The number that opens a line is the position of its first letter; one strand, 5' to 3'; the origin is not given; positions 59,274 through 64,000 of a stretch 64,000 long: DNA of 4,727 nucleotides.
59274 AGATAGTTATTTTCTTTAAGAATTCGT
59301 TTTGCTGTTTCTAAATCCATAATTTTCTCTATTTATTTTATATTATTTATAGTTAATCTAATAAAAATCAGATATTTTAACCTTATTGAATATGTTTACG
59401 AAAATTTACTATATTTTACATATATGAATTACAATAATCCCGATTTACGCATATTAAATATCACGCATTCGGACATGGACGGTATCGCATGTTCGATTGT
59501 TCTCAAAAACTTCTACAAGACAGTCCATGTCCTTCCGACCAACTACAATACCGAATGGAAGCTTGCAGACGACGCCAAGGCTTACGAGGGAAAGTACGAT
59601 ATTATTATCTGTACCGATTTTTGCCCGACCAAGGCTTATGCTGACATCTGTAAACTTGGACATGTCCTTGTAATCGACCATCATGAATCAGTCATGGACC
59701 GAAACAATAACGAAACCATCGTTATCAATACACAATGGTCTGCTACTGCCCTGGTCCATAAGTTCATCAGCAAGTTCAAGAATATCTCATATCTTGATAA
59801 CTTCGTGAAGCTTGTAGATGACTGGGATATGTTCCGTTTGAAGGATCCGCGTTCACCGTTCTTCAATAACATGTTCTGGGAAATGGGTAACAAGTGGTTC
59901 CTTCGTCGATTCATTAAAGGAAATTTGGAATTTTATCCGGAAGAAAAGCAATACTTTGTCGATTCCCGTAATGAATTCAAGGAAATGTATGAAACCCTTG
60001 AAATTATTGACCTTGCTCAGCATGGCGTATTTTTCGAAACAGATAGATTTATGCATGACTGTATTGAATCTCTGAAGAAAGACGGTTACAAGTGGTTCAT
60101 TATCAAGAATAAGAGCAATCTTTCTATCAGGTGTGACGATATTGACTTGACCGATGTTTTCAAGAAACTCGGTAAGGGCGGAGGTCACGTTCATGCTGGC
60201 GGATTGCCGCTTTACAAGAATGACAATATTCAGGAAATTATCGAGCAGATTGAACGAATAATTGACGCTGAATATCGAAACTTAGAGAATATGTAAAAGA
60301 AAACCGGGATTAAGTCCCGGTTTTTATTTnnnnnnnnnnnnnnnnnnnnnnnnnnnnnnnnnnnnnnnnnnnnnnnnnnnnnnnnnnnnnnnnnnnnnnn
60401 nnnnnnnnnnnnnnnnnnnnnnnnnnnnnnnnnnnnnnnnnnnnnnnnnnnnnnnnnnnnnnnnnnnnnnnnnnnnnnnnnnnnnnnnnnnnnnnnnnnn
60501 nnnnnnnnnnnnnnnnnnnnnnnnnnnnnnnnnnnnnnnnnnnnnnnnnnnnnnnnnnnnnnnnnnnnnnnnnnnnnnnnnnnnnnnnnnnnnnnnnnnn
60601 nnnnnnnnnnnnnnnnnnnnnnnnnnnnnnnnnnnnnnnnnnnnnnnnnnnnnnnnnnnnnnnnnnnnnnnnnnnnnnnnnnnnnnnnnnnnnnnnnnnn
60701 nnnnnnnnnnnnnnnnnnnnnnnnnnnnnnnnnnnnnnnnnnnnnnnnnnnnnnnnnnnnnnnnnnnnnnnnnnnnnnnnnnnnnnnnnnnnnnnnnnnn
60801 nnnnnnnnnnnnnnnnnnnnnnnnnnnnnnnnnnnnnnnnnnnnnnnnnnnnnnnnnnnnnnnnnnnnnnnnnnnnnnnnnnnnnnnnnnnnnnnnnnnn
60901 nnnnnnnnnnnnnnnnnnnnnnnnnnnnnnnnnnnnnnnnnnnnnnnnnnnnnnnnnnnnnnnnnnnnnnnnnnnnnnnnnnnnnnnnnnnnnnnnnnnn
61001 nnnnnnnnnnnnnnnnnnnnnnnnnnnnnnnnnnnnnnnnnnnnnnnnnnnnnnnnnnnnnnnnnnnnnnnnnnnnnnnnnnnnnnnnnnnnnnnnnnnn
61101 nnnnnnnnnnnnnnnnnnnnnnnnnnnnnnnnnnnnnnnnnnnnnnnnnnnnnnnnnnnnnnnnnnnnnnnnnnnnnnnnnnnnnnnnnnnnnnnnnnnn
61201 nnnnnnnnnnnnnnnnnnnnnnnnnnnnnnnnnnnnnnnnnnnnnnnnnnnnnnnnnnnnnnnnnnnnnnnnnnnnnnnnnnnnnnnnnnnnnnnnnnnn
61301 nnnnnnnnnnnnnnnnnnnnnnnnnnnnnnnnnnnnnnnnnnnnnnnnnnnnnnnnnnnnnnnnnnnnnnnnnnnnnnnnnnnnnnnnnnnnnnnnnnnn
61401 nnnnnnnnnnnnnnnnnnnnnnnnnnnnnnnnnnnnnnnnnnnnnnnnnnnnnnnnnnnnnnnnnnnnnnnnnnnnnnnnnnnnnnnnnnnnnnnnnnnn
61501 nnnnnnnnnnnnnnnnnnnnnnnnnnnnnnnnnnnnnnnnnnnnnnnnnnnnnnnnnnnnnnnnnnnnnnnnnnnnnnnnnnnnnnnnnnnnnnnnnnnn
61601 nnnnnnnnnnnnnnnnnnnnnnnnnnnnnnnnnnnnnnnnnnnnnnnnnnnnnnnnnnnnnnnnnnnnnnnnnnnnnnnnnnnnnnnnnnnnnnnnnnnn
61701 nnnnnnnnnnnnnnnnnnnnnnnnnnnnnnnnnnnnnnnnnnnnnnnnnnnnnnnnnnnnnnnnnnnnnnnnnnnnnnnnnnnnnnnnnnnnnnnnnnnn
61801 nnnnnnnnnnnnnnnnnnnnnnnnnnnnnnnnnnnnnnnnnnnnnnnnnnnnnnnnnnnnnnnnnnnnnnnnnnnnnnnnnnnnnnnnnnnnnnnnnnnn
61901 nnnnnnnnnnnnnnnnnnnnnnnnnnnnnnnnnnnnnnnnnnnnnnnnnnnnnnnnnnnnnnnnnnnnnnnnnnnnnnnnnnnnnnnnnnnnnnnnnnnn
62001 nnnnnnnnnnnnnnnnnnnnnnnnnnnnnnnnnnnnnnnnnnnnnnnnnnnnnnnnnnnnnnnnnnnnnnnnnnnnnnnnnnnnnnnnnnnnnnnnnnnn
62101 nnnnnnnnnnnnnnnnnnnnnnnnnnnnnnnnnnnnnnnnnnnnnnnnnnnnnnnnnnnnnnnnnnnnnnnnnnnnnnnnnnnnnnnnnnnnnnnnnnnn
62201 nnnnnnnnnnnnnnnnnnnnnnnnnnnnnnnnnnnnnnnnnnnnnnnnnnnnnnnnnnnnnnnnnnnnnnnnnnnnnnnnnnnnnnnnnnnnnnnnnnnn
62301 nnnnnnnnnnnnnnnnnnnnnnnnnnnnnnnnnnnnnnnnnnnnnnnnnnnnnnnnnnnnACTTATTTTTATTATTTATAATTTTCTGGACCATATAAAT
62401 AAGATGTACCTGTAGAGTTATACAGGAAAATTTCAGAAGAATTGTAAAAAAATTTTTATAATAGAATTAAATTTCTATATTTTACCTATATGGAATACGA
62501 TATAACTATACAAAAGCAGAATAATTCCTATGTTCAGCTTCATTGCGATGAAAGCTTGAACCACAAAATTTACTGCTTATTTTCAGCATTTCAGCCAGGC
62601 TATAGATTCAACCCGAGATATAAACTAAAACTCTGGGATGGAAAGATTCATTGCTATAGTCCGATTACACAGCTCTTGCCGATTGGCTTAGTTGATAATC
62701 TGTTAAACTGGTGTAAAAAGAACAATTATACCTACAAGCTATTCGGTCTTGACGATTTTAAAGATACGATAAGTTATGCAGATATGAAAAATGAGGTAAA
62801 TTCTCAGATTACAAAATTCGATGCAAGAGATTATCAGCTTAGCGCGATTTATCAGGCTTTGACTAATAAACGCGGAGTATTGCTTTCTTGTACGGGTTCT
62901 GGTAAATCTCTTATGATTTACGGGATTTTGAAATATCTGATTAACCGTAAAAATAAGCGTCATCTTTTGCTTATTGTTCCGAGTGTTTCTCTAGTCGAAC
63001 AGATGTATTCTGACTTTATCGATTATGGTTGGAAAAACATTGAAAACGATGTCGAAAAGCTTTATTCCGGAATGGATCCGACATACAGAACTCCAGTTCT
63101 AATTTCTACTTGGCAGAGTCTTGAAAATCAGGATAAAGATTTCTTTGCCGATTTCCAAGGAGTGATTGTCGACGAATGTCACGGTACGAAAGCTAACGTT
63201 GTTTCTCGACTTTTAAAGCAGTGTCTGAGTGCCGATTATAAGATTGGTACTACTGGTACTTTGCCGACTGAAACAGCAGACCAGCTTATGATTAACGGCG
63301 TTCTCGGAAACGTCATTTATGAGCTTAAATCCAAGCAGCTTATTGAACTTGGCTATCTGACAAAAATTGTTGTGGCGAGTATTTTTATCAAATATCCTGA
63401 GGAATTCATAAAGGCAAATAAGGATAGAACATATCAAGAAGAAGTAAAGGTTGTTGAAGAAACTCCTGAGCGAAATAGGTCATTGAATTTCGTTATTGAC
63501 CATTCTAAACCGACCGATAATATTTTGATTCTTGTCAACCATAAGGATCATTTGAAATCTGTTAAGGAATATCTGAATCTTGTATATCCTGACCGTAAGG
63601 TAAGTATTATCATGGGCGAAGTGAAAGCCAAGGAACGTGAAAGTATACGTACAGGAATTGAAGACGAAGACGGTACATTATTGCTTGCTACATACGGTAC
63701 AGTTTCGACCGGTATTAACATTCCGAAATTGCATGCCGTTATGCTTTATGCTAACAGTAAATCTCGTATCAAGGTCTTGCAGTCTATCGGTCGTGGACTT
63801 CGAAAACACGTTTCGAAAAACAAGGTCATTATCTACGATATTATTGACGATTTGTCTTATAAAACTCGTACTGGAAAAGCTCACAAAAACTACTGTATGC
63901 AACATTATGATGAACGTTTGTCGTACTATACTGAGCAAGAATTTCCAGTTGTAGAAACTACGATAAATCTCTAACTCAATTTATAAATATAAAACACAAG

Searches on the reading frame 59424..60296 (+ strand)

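Call 5: search_protein_families(library=pfam, proteins=[window:59424-60296:+], max_evalue=0.1)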
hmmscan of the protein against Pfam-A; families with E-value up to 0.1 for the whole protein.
window:59424-60296:+ (290 aa): 2 families
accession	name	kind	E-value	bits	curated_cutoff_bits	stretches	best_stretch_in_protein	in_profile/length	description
PF01368.27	DHH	-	5.6e-07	30.3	28.1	1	10-114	2-101/125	DHH family, N-terminal domain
PF02272.25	DHHA1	-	6e-06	27.1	25.9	1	224-280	34-100/102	DHHA1 domain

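Call 105: search_protein_families(library=ncbifam, proteins=[window:59424-60296:+], max_evalue=0.001)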
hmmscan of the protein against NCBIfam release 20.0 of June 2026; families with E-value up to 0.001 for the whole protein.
window:59424-60296:+ (290 aa): 3 families
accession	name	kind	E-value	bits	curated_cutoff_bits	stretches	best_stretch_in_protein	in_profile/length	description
NF040701.1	RecJ_Meth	equivalog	4.3e-07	29.1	550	1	5-105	5-108/449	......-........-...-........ exonuclease RecJ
NF053576.1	RecJ_archaeal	equivalog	2e-06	26.9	360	1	9-103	13-107/452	RecJ family nuclease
TIGR00644.1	recJ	equivalog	3.4e-06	25.6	396.9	0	16-116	63-172/546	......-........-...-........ exonuclease RecJ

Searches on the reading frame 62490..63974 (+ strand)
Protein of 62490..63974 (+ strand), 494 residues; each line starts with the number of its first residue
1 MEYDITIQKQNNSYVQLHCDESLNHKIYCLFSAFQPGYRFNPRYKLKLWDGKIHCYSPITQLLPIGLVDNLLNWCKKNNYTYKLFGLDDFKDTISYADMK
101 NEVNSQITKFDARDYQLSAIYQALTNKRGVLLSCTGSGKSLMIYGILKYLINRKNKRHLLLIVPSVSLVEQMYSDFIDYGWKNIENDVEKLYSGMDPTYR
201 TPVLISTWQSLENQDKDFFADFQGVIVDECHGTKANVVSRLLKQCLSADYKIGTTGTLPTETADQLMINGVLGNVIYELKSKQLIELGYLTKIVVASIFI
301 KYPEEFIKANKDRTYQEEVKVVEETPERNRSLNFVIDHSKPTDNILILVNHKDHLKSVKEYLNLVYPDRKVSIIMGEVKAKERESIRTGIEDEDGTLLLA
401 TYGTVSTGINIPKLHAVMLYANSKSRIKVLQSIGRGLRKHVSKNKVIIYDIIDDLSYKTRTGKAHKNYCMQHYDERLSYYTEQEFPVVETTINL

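Call 21: search_protein_families(library=pfam, proteins=[window:62490-63974:+], max_evalue=0.01)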
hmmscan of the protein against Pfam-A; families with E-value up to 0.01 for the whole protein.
window:62490-63974:+ (494 aa): 8 families
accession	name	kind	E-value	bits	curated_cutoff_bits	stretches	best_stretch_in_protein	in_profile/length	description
PF04851.21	ResIII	-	9.1e-23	81.4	22.5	1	110-258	2-162/164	Type III restriction enzyme, res subunit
PF21241.2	UvsW_N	-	1.1e-15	58.2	25.3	1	4-81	1-77/81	DNA helicase UvsW, N-terminal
PF00270.35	DEAD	-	6e-15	55.8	26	1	114-263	2-164/167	DEAD/DEAH box helicase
PF18766.7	SWI2_SNF2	-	4.1e-13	50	26.7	1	124-297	16-192/221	SWI2/SNF2 ATPase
PF00271.37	Helicase_C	-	2.5e-11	44.3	23.5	1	335-439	9-109/110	Helicase conserved C-terminal domain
PF13307.12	Helicase_C_2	-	5.7e-07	30.2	25.3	1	342-415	9-84/170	Helicase C-terminal domain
PF16203.11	ERCC3_RAD25_C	-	8.2e-05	22.5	27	1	286-443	3-155/248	ERCC3/RAD25/XPB C-terminal helicase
PF13245.12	AAA_19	-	0.0001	23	25.1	1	116-246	1-115/134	AAA domain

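Call 29: find_encoding_contigs(protein=window:62490-63974:+, flank=10000, max_places=3)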
Protein window:62490-63974:+ (494 aa): 1 contig read that carries it; 1 place shown.
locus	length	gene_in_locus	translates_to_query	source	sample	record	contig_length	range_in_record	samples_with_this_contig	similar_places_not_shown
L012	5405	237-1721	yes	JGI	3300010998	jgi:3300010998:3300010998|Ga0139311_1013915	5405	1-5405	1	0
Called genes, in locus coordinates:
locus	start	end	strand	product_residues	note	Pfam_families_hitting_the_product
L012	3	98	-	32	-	?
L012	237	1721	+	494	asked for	PF21241:UvsW_N, PF04851:ResIII, PF18766:SWI2_SNF2, PF00270:DEAD, PF13307:Helicase_C_2 (faint), PF00271:Helicase_C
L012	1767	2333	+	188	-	-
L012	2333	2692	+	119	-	-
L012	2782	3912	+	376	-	PF00154:RecA_N, PF21134:T4_UVSX_C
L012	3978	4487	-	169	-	-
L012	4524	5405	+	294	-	?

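Call 97: find_related_loci(query=L012:4524-5405:+, collection=viral_contigs, flank=10000)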
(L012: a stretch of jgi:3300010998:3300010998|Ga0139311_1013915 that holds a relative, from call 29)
Query L012:4524-5405:+ (294 aa) in viral_contigs; peptide patterns used: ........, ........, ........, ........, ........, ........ (x = any residue, [..] = any of these).
26 stretches matched a pattern; 4 encode a relative of the query (tblastn E <= 1e-3); 4 distinct loci.
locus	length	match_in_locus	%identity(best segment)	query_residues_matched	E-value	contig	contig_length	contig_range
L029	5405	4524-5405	100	1-294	0e+0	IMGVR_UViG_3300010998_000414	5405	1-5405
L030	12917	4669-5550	95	1-294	0e+0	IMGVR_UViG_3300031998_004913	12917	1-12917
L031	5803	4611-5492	95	1-294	0e+0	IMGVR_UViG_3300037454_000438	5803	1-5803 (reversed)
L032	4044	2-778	99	36-294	0e+0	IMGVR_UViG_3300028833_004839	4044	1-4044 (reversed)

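Call 99: search_protein_families(library=pfam, proteins=[L030:4669-6129:+, L030:6126-6950:-, L030:6988-8256:+, L030:8269-9033:-, L030:9037-9648:-, L030:10581-11771:-, L030:12186-12470:-], max_evalue=0.01)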
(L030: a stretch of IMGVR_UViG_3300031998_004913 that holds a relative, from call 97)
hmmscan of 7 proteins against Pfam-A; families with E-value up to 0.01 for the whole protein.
L030:4669-6129:+ (486 aa): 1 family
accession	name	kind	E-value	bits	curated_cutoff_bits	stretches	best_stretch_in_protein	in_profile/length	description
PF16724.11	T4-gp15_tss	-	8.1e-34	117.3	25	1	33-250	1-206/245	T4-like virus Myoviridae tail sheath stabiliser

L030:6126-6950:- (274 aa): 1 family
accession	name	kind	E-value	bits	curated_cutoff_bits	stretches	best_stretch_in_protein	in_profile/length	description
PF00300.27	His_Phos_1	-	0.0021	18.2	21.7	1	73-122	20-68/194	Histidine phosphatase superfamily (branch 1)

L030:6988-8256:+ (422 aa): 0 families

L030:8269-9033:- (254 aa): 1 family
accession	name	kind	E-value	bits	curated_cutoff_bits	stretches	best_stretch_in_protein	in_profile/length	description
PF11649.13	T4_neck-protein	-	2.4e-05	24.2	25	1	32-164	39-160/278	Virus neck protein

L030:9037-9648:- (203 aa): 0 families

L030:10581-11771:- (396 aa): 1 family
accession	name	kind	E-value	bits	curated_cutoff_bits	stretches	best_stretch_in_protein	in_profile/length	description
PF01139.22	RtcB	-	4.8e-56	191.2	27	2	129-393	140-425/426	tRNA-splicing ligase RtcB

L030:12186-12470:- (94 aa): 0 families
